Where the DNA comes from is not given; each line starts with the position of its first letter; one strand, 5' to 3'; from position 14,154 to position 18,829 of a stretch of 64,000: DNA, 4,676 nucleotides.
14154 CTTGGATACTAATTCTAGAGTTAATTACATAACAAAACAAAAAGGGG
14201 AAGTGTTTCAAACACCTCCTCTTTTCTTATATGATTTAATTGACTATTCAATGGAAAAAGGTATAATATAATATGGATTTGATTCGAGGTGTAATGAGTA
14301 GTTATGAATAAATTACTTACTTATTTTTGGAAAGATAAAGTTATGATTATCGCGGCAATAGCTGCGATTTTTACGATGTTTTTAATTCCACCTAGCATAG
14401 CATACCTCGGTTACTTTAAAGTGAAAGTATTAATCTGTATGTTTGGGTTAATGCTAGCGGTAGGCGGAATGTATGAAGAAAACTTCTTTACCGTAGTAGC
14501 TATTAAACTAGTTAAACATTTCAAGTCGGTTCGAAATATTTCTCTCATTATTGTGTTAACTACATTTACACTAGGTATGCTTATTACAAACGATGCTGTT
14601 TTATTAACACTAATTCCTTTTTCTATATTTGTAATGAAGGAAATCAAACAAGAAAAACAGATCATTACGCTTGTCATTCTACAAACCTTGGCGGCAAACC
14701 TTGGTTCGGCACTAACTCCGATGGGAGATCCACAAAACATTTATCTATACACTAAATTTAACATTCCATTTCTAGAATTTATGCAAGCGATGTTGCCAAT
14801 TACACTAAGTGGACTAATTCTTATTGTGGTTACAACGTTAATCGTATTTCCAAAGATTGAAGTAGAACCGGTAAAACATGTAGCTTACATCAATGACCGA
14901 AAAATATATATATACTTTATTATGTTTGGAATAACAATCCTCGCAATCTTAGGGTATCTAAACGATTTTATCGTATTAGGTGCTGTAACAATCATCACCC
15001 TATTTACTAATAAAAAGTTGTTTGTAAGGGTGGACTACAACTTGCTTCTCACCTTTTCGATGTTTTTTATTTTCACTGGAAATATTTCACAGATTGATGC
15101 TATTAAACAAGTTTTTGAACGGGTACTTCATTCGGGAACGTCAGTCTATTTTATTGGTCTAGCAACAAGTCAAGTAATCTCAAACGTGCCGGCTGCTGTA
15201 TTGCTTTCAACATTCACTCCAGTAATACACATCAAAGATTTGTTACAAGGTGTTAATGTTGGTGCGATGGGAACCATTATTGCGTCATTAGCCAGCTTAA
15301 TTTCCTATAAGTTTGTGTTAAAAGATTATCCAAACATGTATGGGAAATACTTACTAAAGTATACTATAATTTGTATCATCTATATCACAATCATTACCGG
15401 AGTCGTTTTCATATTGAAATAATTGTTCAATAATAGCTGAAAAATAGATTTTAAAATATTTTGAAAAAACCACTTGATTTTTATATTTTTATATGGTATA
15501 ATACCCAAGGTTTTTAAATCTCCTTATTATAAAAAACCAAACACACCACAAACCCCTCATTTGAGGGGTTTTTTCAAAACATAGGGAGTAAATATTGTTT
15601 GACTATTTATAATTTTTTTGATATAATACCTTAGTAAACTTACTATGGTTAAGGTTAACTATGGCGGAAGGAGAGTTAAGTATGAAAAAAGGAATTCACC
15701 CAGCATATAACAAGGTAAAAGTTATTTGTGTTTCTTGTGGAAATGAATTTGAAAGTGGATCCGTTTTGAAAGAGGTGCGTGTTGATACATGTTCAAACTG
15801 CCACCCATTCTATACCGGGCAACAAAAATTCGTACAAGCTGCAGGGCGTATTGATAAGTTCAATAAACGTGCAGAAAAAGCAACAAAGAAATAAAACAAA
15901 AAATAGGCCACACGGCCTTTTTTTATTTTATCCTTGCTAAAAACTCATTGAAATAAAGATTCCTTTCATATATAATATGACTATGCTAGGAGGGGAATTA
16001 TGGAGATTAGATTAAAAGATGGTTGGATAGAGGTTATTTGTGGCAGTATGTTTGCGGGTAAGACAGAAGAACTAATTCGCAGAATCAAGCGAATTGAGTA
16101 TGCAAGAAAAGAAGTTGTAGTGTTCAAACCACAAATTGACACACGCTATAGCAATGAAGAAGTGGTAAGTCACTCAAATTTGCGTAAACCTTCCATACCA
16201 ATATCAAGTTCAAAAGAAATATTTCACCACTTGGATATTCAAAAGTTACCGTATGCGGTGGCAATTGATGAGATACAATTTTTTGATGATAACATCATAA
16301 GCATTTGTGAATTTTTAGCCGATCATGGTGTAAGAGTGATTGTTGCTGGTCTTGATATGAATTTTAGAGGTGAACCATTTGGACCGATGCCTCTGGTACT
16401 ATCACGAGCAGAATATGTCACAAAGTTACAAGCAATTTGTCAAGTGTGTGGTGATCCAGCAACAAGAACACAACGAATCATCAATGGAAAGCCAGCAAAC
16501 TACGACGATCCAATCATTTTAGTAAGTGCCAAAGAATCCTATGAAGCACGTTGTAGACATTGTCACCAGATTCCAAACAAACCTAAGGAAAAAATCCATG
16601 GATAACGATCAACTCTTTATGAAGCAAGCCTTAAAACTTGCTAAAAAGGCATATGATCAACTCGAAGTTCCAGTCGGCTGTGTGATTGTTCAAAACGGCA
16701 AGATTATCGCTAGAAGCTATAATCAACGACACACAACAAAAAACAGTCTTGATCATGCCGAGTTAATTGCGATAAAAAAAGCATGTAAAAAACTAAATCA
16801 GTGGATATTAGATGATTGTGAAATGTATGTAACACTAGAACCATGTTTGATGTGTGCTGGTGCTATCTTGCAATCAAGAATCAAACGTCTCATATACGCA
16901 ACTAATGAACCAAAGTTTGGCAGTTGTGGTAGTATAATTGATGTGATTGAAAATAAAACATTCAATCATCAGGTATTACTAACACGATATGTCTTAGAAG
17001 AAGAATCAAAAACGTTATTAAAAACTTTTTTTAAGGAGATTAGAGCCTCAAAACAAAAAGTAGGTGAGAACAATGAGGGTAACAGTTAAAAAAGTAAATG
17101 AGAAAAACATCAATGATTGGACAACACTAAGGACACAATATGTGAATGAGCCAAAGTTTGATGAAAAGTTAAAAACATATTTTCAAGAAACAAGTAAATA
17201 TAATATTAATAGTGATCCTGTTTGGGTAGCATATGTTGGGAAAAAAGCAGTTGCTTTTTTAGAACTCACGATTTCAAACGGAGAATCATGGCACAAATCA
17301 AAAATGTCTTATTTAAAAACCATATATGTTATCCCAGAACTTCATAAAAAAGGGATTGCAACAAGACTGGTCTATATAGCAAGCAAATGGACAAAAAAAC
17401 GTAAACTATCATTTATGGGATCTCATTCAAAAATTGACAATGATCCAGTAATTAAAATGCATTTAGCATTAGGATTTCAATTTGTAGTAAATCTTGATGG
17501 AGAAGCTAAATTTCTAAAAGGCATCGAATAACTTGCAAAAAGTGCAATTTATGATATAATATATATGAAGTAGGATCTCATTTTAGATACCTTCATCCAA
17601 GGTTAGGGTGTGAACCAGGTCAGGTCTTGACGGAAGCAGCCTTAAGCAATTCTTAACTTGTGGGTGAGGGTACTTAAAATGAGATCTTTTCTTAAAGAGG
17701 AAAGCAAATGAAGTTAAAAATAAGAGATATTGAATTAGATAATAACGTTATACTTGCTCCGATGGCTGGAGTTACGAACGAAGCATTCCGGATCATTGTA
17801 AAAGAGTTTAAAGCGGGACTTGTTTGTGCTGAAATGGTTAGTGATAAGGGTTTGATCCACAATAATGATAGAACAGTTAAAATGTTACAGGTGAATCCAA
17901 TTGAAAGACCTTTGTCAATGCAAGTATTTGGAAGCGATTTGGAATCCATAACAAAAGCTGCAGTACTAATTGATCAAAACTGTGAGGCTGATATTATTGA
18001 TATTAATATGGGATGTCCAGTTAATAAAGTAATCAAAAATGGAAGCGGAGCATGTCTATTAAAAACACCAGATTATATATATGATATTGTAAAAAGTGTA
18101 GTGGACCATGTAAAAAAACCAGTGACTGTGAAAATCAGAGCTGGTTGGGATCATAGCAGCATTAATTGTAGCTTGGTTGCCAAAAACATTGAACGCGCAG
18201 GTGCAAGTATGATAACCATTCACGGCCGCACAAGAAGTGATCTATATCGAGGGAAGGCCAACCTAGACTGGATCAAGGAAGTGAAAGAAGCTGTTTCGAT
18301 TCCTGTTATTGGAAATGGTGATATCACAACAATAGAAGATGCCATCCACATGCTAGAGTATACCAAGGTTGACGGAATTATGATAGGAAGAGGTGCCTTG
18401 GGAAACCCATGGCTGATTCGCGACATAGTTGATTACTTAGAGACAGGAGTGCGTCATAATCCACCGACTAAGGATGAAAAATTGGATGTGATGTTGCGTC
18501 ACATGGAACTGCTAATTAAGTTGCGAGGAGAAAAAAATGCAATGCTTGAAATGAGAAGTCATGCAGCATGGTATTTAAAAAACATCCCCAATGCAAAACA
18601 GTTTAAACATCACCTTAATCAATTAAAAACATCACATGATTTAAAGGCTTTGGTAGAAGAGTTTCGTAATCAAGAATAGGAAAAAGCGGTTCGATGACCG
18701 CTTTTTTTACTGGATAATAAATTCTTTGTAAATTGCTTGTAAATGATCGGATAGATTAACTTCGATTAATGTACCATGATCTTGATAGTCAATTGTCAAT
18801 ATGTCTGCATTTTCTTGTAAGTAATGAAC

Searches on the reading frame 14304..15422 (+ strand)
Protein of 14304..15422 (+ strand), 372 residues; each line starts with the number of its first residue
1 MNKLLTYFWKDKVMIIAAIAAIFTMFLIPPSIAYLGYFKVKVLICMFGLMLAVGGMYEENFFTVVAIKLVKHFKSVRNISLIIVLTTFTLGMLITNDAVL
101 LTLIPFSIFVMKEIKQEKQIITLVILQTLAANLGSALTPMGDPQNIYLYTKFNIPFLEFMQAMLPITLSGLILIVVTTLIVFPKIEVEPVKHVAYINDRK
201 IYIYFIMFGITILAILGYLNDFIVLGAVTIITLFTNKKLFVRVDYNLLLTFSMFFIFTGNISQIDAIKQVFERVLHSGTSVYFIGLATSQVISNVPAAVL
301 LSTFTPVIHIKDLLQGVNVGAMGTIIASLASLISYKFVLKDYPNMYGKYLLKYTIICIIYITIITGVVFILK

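Call 38: search_protein_families(library=pfam, proteins=[window:14304-15422:+], max_evalue=0.001)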
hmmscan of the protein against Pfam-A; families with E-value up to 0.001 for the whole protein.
window:14304-15422:+ (372 aa): 1 family
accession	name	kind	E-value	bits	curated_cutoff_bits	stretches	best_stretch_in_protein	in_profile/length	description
PF03600.22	CitMHS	-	1.1e-27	97.5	31.9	1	11-302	12-311/336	Citrate transporter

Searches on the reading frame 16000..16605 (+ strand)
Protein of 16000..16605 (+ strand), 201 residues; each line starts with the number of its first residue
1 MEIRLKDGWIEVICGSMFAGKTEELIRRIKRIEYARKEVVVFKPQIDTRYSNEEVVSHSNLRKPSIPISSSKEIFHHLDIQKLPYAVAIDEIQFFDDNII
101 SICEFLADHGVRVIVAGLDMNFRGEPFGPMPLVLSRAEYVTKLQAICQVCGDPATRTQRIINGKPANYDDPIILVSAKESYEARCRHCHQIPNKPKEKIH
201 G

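Call 59: search_protein_families(library=pfam, proteins=[window:16000-16605:+], max_evalue=0.001)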
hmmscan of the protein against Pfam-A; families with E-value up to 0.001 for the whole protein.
window:16000-16605:+ (201 aa): 1 family
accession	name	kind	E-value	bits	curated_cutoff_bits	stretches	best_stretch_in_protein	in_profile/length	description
PF00265.24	TK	-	4.4e-53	180.2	20.6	1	8-189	1-176/176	Thymidine kinase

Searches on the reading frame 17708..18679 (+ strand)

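Call 38: search_protein_families(library=pfam, proteins=[window:17708-18679:+], max_evalue=0.001)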
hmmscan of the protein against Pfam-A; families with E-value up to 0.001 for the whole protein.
window:17708-18679:+ (323 aa): 3 families
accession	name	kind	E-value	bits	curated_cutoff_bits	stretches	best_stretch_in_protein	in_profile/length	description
PF01207.24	Dus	-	4.3e-99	332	20.4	1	15-317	1-303/311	Dihydrouridine synthase (Dus)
PF01180.27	DHO_dh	-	4.1e-05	23.4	27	0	60-217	87-260/291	Dihydroorotate dehydrogenase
PF00977.27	His_biosynth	-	9.3e-05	22.4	23.6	1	160-242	37-117/228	Histidine biosynthesis protein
